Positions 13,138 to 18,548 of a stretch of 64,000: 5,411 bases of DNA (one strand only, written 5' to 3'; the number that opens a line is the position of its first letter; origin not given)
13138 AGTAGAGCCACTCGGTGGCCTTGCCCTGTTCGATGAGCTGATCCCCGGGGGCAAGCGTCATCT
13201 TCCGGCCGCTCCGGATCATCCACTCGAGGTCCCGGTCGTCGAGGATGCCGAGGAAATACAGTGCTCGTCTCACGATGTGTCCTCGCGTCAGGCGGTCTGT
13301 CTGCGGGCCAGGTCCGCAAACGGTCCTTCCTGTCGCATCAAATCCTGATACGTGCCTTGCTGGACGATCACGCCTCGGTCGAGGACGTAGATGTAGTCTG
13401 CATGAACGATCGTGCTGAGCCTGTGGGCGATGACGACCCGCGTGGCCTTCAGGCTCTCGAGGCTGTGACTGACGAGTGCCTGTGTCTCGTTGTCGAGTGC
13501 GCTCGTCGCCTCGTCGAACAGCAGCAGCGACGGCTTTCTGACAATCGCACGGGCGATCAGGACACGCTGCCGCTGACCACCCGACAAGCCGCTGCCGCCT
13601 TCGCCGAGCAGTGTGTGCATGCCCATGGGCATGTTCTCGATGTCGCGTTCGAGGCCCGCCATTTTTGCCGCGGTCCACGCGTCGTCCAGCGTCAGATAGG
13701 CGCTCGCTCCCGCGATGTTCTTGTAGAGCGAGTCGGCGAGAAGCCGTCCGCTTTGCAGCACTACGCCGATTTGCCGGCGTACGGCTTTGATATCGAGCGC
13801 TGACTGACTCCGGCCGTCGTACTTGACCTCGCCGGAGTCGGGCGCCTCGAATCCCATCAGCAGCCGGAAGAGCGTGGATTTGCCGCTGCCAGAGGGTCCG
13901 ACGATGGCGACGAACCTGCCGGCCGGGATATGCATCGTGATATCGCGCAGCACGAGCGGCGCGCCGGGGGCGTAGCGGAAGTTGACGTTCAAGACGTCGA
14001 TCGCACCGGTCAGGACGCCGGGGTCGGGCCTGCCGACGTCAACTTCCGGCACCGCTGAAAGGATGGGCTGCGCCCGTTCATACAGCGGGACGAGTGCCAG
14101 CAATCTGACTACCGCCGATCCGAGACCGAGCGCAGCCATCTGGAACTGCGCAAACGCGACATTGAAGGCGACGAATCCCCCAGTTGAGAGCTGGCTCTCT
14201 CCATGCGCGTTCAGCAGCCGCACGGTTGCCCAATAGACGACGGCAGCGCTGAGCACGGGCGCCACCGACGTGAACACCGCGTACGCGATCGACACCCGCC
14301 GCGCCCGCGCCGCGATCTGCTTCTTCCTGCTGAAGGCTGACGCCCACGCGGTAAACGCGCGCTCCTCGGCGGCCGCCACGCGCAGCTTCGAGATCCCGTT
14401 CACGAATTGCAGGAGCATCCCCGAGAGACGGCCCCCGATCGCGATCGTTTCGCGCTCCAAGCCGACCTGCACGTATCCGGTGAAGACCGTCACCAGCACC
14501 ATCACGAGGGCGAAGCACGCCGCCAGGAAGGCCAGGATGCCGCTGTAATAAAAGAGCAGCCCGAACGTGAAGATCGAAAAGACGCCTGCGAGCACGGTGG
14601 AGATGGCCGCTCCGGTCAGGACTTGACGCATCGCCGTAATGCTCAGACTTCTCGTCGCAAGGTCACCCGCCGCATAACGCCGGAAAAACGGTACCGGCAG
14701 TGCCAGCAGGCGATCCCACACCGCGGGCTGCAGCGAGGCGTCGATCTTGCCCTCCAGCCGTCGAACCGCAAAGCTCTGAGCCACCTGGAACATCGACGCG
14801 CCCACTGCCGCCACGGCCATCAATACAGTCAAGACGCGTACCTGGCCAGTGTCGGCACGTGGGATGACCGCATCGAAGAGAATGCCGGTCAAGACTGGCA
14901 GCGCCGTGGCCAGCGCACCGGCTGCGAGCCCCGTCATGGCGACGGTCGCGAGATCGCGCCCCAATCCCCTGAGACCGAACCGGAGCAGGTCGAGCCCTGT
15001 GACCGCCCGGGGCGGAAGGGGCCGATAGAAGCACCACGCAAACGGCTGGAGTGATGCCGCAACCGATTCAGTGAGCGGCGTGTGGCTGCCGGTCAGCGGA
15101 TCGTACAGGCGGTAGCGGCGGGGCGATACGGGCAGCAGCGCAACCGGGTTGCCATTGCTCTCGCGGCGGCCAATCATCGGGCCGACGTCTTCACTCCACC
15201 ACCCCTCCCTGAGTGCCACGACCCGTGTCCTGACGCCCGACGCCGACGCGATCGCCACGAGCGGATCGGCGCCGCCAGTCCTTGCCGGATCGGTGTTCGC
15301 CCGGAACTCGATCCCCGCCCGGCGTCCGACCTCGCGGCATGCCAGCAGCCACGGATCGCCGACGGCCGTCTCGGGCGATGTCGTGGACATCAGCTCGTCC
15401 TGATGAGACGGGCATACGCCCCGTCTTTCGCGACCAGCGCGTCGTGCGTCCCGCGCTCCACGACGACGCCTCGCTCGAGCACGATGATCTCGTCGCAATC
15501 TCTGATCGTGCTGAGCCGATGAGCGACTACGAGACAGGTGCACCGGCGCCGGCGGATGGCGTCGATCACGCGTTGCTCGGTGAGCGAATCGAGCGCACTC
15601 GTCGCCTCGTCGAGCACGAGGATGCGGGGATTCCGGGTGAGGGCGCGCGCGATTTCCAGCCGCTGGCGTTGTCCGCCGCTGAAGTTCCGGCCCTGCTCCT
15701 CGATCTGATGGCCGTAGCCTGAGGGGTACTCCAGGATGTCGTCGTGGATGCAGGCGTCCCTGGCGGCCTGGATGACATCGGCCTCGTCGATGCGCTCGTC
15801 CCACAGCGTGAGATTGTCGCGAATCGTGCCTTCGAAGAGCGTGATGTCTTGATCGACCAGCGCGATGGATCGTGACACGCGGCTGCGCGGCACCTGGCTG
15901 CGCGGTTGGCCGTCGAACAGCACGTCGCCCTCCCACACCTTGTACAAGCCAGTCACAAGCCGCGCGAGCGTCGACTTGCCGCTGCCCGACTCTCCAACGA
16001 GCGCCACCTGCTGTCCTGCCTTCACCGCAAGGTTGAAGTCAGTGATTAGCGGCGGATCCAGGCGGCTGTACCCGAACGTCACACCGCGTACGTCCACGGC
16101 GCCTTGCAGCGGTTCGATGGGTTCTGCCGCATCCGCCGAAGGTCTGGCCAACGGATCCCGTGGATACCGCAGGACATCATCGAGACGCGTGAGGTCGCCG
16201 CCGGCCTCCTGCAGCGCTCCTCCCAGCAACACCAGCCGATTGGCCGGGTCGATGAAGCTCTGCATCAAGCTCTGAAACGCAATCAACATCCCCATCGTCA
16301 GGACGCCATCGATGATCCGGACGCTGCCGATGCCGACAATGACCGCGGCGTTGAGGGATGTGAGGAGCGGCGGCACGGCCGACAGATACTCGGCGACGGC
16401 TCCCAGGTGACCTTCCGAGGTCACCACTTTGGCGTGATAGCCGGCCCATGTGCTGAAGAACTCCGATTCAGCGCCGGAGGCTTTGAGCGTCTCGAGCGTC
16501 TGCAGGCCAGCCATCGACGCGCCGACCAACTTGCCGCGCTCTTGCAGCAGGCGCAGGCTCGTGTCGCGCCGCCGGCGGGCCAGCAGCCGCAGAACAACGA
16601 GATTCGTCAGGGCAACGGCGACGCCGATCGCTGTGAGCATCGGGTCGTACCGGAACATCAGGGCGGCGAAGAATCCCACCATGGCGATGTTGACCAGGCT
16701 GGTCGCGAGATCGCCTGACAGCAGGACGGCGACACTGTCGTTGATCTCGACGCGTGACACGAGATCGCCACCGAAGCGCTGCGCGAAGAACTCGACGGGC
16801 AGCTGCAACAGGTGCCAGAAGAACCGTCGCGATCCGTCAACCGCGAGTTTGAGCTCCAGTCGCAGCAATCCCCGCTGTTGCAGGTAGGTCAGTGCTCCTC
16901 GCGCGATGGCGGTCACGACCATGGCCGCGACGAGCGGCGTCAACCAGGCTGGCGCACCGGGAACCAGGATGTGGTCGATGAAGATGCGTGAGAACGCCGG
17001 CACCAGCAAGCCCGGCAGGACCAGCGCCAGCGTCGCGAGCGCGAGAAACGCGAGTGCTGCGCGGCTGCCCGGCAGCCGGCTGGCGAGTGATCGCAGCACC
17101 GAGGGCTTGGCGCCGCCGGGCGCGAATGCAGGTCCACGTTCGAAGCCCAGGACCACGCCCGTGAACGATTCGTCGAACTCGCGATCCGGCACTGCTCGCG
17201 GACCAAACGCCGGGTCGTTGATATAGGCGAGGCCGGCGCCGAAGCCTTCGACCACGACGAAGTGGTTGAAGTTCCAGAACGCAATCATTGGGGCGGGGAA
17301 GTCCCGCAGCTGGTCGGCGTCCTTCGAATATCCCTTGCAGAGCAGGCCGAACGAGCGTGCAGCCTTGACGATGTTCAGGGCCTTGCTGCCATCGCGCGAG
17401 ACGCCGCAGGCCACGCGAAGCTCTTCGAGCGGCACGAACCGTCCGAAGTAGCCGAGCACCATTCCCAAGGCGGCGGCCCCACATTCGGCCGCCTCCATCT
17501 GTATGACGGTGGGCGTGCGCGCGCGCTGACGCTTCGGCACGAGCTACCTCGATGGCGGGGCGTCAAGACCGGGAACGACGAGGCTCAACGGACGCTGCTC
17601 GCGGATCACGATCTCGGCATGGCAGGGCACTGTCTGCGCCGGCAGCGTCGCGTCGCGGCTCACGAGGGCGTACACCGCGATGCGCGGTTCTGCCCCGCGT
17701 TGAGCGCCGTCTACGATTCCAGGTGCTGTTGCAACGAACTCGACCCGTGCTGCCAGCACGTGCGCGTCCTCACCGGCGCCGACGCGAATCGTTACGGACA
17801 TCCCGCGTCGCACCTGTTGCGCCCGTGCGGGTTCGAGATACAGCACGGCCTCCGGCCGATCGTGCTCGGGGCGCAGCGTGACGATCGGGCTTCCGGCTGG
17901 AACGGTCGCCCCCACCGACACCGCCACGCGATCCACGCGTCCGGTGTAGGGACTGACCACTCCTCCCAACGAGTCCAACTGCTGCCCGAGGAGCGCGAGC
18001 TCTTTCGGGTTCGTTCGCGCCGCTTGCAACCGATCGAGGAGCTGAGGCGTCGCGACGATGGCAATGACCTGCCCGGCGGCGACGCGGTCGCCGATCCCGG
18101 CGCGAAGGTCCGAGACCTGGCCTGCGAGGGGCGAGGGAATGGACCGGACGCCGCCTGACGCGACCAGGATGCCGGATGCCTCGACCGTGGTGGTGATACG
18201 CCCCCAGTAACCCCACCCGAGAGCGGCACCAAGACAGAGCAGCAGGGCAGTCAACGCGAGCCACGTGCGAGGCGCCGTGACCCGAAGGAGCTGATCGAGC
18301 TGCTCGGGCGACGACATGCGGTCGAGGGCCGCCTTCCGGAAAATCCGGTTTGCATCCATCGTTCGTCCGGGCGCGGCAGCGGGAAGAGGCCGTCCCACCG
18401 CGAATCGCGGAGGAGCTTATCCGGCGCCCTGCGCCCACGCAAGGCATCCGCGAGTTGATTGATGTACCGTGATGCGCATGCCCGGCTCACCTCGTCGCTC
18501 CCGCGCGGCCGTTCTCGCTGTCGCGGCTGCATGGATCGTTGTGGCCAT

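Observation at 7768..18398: ProcM-type (CCG) class II lanthipeptide operon with Nif11-leader precursors and an NHLM-style export cassette placed first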

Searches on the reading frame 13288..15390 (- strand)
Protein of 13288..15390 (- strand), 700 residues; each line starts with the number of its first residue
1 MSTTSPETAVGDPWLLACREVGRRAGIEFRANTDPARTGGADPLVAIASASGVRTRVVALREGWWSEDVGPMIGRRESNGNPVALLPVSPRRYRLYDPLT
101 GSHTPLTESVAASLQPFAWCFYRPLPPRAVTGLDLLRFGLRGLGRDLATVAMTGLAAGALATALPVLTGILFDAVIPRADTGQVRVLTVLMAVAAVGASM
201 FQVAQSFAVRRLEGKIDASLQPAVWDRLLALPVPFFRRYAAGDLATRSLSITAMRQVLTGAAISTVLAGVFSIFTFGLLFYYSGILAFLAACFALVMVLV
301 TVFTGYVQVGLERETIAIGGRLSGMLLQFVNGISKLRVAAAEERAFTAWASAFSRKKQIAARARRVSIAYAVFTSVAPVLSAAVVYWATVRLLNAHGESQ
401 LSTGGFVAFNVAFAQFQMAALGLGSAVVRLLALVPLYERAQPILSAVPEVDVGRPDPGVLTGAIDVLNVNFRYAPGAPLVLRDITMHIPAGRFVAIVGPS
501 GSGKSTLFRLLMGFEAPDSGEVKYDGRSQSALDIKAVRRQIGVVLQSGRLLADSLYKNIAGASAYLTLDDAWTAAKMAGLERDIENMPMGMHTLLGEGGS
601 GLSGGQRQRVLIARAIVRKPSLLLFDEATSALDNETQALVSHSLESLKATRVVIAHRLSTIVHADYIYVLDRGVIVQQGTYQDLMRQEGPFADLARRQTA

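Call 5: search_protein_families(library=pfam, proteins=[window:13288-15390:-], max_evalue=0.01)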
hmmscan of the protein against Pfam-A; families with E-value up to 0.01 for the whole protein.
window:13288-15390:- (700 aa): 8 families
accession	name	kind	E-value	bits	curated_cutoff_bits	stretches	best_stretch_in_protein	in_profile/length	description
PF00005.33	ABC_tran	-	1.1e-31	110.7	25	1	481-630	1-137/137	ABC transporter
PF00664.28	ABC_membrane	-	7.1e-23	82.1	28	1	152-419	6-273/274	ABC transporter transmembrane region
PF02463.25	SMC_N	-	2.1e-07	31.1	40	1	583-668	135-209/220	RecF/RecN/SMC N terminal domain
PF13555.12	AAA_29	-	0.00061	19.9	27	1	486-508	17-39/61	P-loop containing region of AAA domain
PF13401.12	AAA_22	-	0.00092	20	27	1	492-547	6-64/130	AAA domain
PF09818.15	ABC_ATPase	-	0.0012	18.4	23.2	0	584-649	141-210/283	P-loop domain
PF13191.12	AAA_16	-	0.0013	19.7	32.6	1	489-649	22-161/167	AAA ATPase domain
PF13304.12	AAA_21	-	0.0027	18.3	27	0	493-511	1-19/304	AAA domain, putative AbiEii toxin, Type IV TA system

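Call 6: search_protein_families(library=ncbifam, proteins=[window:13288-15390:-], max_evalue=0.01)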
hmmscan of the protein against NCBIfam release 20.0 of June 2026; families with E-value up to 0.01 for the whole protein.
window:13288-15390:- (700 aa): 189 families (the best 25 are shown)
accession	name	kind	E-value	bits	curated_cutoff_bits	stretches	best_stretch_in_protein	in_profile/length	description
TIGR03797.1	NHLM_micro_ABC2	equivalog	1.4e-272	906.2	709.4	1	11-698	1-685/686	NHLP bacteriocin export ABC transporter permease/ATPase subunit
TIGR01846.1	type_I_sec_HlyB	subfamily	1.1e-95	321.4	725.55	1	149-699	143-693/694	type I secretion system permease/ATPase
TIGR03796.1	NHLM_micro_ABC1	equivalog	1.7e-94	317.4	853.3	1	139-695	148-709/710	NHLP family bacteriocin export ABC transporter peptidase/permease/ATPase subunit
TIGR02203.1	MsbA_lipidA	equivalog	3.3e-84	283.4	602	1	147-698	18-569/572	lipid A export permease/ATP-binding protein MsbA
NF045513.1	HepA_fam_ABC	equivalog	5.2e-77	259.7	725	1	181-692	91-603/610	heterocyst formation ABC transporter subunit HepA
TIGR00958.1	3a01208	subfamily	2.2e-76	257.6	874.6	1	161-694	177-710/711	antigen peptide transporter 2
TIGR03375.1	type_I_sec_LssB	subfamily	7.7e-76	255.8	693.1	1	148-687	152-691/696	type I secretion system permease/ATPase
TIGR02204.1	MsbA_rel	hypoth_equivalog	5.7e-75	253.1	780.4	1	151-698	23-575/576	ABC transporter, permease/ATP-binding protein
NF008381.0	PRK11176.1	equivalog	3.9e-67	226.9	867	1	165-698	45-579/582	lipid A ABC transporter ATP-binding protein/permease MsbA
NF010178.0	PRK13657.1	equivalog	6.9e-67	226.2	733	1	148-698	22-570/588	glucan ABC transporter ATP-binding protein/ permease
NF052233.1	CphA_assoc_ABC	equivalog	4.8e-63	213.7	880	1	126-698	166-743/766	cyanophycin metabolism-associated ABC transporter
TIGR01193.1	bacteriocin_ABC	subfamily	3.2e-61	207.8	523.85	1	171-695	182-706/708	peptide cleavage/export ABC transporter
NF008056.1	PRK10790.1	equivalog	4.3e-60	203.8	746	1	149-698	28-575/584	SmdB family multidrug efflux ABC transporter permease/ATP-binding protein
TIGR01842.1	type_I_sec_PrtD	subfamily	3.2e-54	184.4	510.15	1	147-686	8-542/544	type I secretion system permease/ATPase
NF008364.0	PRK11160.1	equivalog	1.2e-53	182.6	630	1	218-697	93-574/575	heme ABC transporter ATP-binding protein/permease CydC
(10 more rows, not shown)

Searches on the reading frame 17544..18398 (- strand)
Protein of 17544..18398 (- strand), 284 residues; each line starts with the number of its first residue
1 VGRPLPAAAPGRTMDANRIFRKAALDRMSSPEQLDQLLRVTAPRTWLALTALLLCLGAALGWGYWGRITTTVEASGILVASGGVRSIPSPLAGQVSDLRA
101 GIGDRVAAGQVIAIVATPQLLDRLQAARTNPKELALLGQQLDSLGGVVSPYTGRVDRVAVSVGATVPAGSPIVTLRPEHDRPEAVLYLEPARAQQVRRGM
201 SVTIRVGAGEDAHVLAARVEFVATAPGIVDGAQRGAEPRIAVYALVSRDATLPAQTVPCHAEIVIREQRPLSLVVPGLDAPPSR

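Call 5: search_protein_families(library=pfam, proteins=[window:17544-18398:-], max_evalue=0.01)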
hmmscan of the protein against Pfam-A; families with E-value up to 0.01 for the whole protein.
window:17544-18398:- (284 aa): 3 families
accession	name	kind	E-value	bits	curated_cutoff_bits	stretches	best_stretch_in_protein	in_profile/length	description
PF13437.12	HlyD_3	-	6.7e-13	49.7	22.2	1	147-227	2-81/106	HlyD family secretion protein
PF00364.28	Biotin_lipoyl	-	4.4e-07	30.1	22.1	0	147-175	45-73/73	Biotin-requiring enzyme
PF16576.10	HlyD_D23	-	0.0002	21.2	30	0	146-223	110-185/214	Barrel-sandwich domain of CusB or HlyD membrane-fusion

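Call 6: search_protein_families(library=ncbifam, proteins=[window:17544-18398:-], max_evalue=0.01)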
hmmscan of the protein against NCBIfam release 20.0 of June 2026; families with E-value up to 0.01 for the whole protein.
window:17544-18398:- (284 aa): 11 families
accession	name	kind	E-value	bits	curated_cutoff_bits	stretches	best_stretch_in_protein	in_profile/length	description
TIGR03794.1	NHLM_micro_HlyD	equivalog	6.6e-42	143.9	156.2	2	27-130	1-104/421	NHLP bacteriocin system secretion protein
TIGR01843.1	type_I_hlyD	subfamily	2e-13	50.1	208.65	2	44-116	3-75/422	HlyD family type I secretion periplasmic adaptor subunit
TIGR01730.1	RND_mfp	subfamily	8.4e-10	38.1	94.9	1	146-225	136-213/322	efflux RND transporter periplasmic adaptor subunit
TIGR00998.1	8a0101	subfamily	4.6e-08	32.4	390.8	1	147-226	207-285/334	EmrA/EmrK family multidrug efflux transporter periplasmic adaptor subunit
NF008814.0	PRK11854.1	equivalog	2.7e-06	26.1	722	1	87-116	252-281/637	pyruvate dehydrogenase complex dihydrolipoyllysine-residue acetyltransferase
TIGR01348.1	PDHac_trf_long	equivalog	3.6e-06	25.8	552.1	0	86-116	44-74/587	dihydrolipoyllysine-residue acetyltransferase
TIGR02971.1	heterocyst_DevB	subfamily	0.00065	19.2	129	0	72-130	1-63/327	ABC exporter membrane fusion protein, DevB family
TIGR01108.1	oadA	equivalog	0.001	17.6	756.5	0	79-127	512-560/582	sodium-extruding oxaloacetate decarboxylase subunit alpha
NF006761.0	PRK09282.1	domain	0.0046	15.5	402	0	85-126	522-563/591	pyruvate carboxylase subunit B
NF011457.0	PRK14875.1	equivalog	0.0058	15.6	307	0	147-224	49-127/372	acetoin dehydrogenase dihydrolipoyllysine-residue acetyltransferase subunit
TIGR00999.1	8a0102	subfamily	0.007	15.5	319.3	0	143-224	93-169/271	CzcB/NccB family metal efflux transporter periplasmic adaptor subunit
